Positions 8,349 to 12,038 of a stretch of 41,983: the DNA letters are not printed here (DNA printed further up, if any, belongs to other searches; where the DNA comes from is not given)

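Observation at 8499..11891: Orphan 1,130-aa helical-repeat protein ending in an SMG6/YlaK-style PIN nuclease domain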

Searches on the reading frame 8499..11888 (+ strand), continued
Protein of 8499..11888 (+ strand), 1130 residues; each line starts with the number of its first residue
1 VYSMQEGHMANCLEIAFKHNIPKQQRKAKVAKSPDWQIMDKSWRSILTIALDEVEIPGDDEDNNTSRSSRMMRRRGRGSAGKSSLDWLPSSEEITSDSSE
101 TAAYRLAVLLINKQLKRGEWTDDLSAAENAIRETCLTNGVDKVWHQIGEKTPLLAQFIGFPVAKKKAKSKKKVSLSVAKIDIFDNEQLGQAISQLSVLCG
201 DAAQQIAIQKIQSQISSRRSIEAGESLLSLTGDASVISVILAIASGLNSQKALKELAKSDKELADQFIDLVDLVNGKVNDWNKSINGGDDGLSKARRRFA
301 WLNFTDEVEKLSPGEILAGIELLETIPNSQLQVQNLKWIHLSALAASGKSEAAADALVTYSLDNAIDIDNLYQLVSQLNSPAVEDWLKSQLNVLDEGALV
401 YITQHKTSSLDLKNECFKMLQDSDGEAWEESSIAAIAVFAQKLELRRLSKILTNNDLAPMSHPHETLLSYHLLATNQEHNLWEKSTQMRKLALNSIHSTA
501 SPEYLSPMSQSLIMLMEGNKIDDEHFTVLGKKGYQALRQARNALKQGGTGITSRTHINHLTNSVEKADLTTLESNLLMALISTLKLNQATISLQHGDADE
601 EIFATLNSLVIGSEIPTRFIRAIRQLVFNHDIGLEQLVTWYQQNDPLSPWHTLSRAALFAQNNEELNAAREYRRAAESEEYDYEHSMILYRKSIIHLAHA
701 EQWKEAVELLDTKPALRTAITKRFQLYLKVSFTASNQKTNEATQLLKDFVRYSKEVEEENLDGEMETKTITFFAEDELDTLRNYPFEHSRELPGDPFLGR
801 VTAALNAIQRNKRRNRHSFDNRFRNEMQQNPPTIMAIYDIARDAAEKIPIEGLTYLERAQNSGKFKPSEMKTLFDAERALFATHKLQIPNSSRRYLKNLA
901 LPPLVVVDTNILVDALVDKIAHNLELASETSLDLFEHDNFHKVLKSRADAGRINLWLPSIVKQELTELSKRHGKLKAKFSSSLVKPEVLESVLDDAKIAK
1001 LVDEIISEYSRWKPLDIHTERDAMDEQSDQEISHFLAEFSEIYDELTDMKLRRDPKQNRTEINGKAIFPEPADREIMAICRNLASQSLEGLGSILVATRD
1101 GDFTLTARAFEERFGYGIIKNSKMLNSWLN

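Call 51: find_related_loci(query=A1, collection=genome_contigs, flank=8000)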
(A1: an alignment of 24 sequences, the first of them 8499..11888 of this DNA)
Query A1 (1130 aa) in genome_contigs; peptide patterns used: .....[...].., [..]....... (x = any residue, [..] = any of these).
200 stretches matched a pattern; 54 encode a relative of the query (tblastn E <= 1e-3); 53 distinct loci.
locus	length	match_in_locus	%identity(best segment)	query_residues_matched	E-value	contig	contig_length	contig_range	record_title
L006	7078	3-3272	99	42-1130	0e+0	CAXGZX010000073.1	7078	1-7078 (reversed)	MAG TPA_asm: uncultured Candidatus Poseidoniales archaeon isolate SRR12479745_concoct_51 genome assembly, contig: ERZ487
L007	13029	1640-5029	95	1-1130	0e+0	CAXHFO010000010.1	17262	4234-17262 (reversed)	MAG TPA_asm: uncultured Candidatus Poseidoniales archaeon isolate SRR12479975_concoct_5 genome assembly, contig: ERZ4874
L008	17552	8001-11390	94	1-1130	0e+0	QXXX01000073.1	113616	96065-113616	MAG: Candidatus Poseidoniales archaeon isolate NorthSea_HE361-13_A07 BWM10_Refined_7_73, whole genome shotgun sequence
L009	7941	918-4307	93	1-1130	0e+0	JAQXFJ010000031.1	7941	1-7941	MAG: Candidatus Poseidoniaceae archaeon isolate cluster3-bin.58 k119_289204, whole genome shotgun sequence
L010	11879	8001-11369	71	1-1123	0e+0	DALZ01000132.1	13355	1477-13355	MAG TPA_asm: Euryarchaeota archaeon UBA128 UBA128_contig_47836, whole genome shotgun sequence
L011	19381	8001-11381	71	3-1129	0e+0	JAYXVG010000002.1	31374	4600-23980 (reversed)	MAG: Thermoplasmatota archaeon isolate XS_MAG117 XS_MAG117_0002, whole genome shotgun sequence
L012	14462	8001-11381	71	4-1130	0e+0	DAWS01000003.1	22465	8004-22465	MAG TPA_asm: Euryarchaeota archaeon UBA111 UBA111_contig_26445, whole genome shotgun sequence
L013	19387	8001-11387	71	3-1130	0e+0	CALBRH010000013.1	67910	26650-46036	MAG TPA_asm: uncultured euryarchaeote isolate ERR599136_bin.74_CONCOCT_v1.1_MAG genome assembly, contig: ERZ841824.283,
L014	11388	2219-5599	69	4-1130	0e+0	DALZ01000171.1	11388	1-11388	MAG TPA_asm: Euryarchaeota archaeon UBA128 UBA128_contig_80219, whole genome shotgun sequence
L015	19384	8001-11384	73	3-1130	0e+0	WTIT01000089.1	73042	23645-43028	MAG: Methanobacteriota archaeon isolate PL36325bin_14 NODE_46_length_73042_cov_15.759656, whole genome shotgun sequence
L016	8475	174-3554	69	4-1130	0e+0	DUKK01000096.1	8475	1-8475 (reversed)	MAG TPA_asm: Candidatus Poseidoniaceae archaeon isolate UBA9354 contig_55009, whole genome shotgun sequence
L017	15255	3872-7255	94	3-1130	0e+0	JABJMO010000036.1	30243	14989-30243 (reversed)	MAG: Methanobacteriota archaeon isolate SI075_bin14 k141_376656, whole genome shotgun sequence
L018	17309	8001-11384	73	3-1130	0e+0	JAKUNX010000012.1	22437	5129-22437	MAG: Candidatus Poseidoniaceae archaeon isolate ALOHA_A2.0_18 A2.0-MGIIa-L1-1_12, whole genome shotgun sequence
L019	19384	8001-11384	73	3-1130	0e+0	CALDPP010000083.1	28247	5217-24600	MAG TPA_asm: uncultured euryarchaeote isolate ERR598966_bin.16_CONCOCT_v1.1_MAG genome assembly, contig: ERZ832020.266,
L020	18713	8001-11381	72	4-1130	0e+0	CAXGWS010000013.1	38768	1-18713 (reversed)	MAG TPA_asm: uncultured Candidatus Poseidoniales archaeon isolate ERR594347_concoct_43 genome assembly, contig: ERZ11848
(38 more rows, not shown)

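Call 55: find_encoding_contigs(protein=P0055, flank=8000, max_places=2)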
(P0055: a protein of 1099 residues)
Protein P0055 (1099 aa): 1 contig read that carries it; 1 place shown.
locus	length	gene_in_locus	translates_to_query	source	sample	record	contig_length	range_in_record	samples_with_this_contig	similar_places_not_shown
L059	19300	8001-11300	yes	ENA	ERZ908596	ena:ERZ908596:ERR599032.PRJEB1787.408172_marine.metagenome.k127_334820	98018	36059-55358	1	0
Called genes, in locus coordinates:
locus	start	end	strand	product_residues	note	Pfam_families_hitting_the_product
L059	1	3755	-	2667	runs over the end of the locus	PF02369:Big_1 (faint), PF13559:DUF4129 (faint)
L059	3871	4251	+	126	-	PF02261:Asp_decarbox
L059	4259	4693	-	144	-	PF02590:SPOUT_MTase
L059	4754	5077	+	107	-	-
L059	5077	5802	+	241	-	-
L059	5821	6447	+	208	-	PF01923:Cob_adeno_trans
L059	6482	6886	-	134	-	PF00293:NUDIX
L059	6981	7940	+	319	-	-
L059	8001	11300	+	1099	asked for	-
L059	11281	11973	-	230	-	PF05724:TPMT, PF03848:TehB (weak), PF13489:Methyltransf_23 (weak), PF08241:Methyltransf_11, PF08242:Methyltransf_12, PF13649:Methyltransf_25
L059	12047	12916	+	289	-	PF01036:Bac_rhodopsin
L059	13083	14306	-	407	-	PF00180:Iso_dh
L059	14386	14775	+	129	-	PF02566:OsmC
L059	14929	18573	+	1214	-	PF08471:Ribonuc_red_2_N, PF02867:Ribonuc_red_lgC, PF12637:TSCPD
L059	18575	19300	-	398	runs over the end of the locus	-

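Call 56: find_encoding_contigs(protein=P0040, flank=8000, max_places=2)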
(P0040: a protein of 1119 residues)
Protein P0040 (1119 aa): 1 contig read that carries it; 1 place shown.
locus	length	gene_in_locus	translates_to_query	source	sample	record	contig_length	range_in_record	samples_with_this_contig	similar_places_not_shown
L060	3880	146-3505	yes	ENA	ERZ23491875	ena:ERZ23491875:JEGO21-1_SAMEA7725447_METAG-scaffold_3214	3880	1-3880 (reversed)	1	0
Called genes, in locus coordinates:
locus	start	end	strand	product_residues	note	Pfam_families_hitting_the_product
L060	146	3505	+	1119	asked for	-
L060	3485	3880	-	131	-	?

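Call 57: search_protein_families(library=pfam, proteins=[L059:6981-7937:+], max_evalue=10)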
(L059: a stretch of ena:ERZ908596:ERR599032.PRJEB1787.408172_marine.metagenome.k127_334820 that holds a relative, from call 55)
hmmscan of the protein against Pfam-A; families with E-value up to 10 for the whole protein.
L059:6981-7937:+ (319 aa): 0 families

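Call 65: search_protein_families(library=pfam, alignment_id=A2, max_evalue=0.1)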
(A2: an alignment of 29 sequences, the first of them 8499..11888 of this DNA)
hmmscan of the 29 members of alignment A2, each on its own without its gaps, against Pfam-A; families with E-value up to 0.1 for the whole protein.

A. member 1, window:8499-11888:+ (1130 aa): 3 families
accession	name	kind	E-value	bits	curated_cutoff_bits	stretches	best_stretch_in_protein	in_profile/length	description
PF16289.11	PIN_12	-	0.037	14.9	32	0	905-1024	1-92/172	PIN domain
PF13625.11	Helicase_C_3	-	0.056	13.9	34.2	0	957-1001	70-119/125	Helicase conserved C-terminal domain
PF01850.27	PIN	-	0.064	14.3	23.6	0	906-1016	2-93/120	PIN domain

B. families by the number of members that match (of 29 scanned): 13 families
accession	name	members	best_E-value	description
PF16289.11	PIN_12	2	0.037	PIN domain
PF01850.27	PIN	2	0.064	PIN domain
PF02821.22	Staphylokinase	1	0.0057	Staphylokinase/Streptokinase family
PF00637.26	Clathrin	1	0.0077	Region in Clathrin and VPS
PF20222.3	DUF6581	1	0.023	Family of unknown function (DUF6581)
PF19954.5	EAD10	1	0.048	Effector-associated domain 10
PF25058.1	ARM_TT21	1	0.049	Tetratricopeptide repeat protein 21 ARM repeat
PF13625.11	Helicase_C_3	1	0.056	Helicase conserved C-terminal domain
PF13470.12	PIN_3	1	0.074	PIN domain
PF03925.18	SeqA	1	0.081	SeqA protein C-terminal domain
PF01535.26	PPR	1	0.083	PPR repeat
PF23713.2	WH_Egal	1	0.084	Egalitarian winged helix domain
PF13424.12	TPR_12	1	0.084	Tetratricopeptide repeat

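Call 76: list_cluster_members(proteins=[P0033, P0035, P0037, P0040, P0043, P0046, P0050, P0051, P0055, P0056])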
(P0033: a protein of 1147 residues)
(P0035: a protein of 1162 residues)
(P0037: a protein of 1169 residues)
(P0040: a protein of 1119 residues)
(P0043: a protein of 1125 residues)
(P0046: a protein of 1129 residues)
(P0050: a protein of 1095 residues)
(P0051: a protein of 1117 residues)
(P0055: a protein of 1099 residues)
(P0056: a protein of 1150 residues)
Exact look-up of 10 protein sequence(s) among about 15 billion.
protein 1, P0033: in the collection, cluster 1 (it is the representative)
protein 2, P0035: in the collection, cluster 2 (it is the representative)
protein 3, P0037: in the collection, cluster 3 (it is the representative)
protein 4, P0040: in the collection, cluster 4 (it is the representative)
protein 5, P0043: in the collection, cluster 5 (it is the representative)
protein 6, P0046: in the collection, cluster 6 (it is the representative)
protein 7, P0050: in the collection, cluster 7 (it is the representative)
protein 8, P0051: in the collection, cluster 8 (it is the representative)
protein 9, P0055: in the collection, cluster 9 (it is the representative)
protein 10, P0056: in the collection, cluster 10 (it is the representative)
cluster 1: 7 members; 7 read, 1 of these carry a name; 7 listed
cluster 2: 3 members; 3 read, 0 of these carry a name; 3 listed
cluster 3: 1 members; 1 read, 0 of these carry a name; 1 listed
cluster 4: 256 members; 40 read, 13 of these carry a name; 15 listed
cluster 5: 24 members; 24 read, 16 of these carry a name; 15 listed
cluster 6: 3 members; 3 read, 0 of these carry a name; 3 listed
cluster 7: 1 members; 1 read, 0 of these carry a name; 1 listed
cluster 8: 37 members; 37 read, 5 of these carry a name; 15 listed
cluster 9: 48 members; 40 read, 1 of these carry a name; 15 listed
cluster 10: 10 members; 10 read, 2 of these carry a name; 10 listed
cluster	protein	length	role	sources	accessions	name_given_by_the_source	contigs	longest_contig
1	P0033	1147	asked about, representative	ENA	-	-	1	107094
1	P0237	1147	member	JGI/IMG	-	hypothetical protein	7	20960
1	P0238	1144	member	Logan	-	-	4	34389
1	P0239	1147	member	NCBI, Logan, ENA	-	-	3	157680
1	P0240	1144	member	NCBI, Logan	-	-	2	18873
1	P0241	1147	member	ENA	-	-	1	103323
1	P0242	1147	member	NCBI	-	-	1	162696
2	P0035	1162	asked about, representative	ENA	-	-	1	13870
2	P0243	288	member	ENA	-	-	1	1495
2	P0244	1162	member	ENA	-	-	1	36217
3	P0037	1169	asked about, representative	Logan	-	-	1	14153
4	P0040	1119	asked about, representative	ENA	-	-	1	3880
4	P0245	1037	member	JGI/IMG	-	hypothetical protein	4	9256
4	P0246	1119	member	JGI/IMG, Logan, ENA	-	hypothetical protein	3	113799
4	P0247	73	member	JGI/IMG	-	hypothetical protein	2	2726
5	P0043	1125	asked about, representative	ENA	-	-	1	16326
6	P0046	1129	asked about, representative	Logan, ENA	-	-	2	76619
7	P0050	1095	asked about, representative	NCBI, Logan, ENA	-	-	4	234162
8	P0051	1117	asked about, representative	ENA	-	-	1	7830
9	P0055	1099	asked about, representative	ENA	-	-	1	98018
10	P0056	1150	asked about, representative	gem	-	-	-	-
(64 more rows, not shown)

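Call 82: find_related_loci(query=A1, collection=viral_contigs, flank=5000)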
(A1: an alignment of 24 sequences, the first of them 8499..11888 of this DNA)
Query A1 (1130 aa) in viral_contigs; peptide patterns used: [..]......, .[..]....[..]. (x = any residue, [..] = any of these).
46 stretches matched a pattern, but none encodes a relative of the query by tblastn (E <= 1e-3).
